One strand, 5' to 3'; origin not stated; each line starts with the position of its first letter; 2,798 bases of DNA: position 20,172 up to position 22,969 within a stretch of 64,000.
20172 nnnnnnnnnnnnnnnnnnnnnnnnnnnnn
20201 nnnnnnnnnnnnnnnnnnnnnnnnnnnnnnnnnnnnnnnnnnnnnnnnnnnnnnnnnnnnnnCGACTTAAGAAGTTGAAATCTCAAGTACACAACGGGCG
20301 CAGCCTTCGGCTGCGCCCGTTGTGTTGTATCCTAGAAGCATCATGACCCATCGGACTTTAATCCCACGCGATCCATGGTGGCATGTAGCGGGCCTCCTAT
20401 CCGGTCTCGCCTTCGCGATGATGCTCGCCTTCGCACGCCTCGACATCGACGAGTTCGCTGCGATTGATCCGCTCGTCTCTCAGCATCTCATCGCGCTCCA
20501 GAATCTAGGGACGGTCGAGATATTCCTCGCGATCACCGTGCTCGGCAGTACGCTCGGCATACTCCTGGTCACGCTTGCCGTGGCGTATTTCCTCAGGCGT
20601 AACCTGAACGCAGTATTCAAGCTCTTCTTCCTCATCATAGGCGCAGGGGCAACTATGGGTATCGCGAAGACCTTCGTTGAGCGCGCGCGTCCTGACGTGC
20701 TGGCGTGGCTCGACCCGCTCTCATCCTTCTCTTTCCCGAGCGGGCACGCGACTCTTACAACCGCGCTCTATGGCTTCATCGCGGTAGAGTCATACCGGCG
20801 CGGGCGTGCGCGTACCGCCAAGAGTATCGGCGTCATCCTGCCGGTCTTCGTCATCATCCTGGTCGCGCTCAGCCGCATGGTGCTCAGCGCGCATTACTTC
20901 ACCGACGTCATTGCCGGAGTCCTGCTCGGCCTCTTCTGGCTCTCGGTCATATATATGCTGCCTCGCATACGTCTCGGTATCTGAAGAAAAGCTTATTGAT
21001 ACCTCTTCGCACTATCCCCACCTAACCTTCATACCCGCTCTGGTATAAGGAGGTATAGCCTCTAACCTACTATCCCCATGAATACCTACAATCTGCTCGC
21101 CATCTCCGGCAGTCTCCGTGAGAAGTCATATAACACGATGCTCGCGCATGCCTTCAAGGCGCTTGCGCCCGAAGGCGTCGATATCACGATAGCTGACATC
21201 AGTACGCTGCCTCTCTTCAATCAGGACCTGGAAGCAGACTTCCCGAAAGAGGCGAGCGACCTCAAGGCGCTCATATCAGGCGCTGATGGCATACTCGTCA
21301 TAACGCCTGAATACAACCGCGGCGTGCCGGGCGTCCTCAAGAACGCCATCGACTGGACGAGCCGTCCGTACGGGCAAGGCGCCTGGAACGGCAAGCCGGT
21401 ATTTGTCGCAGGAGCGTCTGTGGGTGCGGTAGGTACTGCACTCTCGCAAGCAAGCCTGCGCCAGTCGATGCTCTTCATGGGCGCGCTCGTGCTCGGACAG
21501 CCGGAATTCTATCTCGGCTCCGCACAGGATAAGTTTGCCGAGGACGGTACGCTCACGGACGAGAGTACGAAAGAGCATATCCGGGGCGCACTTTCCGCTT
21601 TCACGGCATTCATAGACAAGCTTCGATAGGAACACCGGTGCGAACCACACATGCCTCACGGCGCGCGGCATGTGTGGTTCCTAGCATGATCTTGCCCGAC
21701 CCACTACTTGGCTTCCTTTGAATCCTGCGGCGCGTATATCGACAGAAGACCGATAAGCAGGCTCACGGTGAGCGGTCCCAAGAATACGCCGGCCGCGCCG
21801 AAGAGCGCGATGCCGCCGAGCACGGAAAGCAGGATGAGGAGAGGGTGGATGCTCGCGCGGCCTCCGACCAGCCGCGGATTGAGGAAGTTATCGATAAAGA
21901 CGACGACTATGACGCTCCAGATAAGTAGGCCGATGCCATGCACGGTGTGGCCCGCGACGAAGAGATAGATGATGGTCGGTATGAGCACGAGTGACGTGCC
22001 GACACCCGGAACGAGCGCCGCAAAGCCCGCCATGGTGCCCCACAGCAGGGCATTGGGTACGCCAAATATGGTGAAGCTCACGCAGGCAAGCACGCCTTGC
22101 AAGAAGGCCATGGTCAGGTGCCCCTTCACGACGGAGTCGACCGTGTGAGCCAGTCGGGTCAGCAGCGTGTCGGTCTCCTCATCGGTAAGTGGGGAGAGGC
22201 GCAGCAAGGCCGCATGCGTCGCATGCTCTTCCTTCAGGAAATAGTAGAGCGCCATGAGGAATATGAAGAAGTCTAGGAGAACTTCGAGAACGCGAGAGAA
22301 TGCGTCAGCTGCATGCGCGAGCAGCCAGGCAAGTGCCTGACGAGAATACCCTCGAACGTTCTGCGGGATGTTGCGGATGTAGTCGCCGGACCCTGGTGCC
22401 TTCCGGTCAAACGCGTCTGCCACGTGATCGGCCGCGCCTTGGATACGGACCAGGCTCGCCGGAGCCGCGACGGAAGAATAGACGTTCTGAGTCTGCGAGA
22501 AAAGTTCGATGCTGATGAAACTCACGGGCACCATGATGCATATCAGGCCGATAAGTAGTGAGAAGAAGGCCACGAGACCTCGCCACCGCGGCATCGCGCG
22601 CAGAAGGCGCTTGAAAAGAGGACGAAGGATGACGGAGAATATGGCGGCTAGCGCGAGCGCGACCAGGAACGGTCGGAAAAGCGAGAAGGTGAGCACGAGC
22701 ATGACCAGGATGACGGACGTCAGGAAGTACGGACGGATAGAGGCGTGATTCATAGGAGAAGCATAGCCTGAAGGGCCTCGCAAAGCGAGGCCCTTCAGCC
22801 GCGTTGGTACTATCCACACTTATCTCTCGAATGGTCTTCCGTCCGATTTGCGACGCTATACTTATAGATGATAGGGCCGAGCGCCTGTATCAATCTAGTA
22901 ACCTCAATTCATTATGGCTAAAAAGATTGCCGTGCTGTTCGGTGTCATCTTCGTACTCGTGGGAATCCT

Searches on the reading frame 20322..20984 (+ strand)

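Call 64: search_protein_families(library=pfam, proteins=[window:20322-20984:+], max_evalue=0.001)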
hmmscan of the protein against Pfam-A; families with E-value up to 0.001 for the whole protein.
window:20322-20984:+ (220 aa): 2 families
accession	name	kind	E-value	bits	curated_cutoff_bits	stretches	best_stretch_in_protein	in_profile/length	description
PF01569.27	PAP2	-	1.5e-22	80.2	27.2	1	98-213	2-124/130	PAP2 superfamily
PF14378.12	PAP2_3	-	2.1e-05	24.9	27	1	68-204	66-185/190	PAP2 superfamily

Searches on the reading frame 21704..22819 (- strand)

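Call 64: search_protein_families(library=pfam, proteins=[window:21704-22819:-], max_evalue=0.001)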
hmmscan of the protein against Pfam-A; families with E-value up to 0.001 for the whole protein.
window:21704-22819:- (371 aa): 1 family
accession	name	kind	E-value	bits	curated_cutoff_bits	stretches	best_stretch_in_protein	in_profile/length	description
PF01594.21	AI-2E_transport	-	4.9e-55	187.4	34.3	1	34-359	4-323/327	AI-2E family transporter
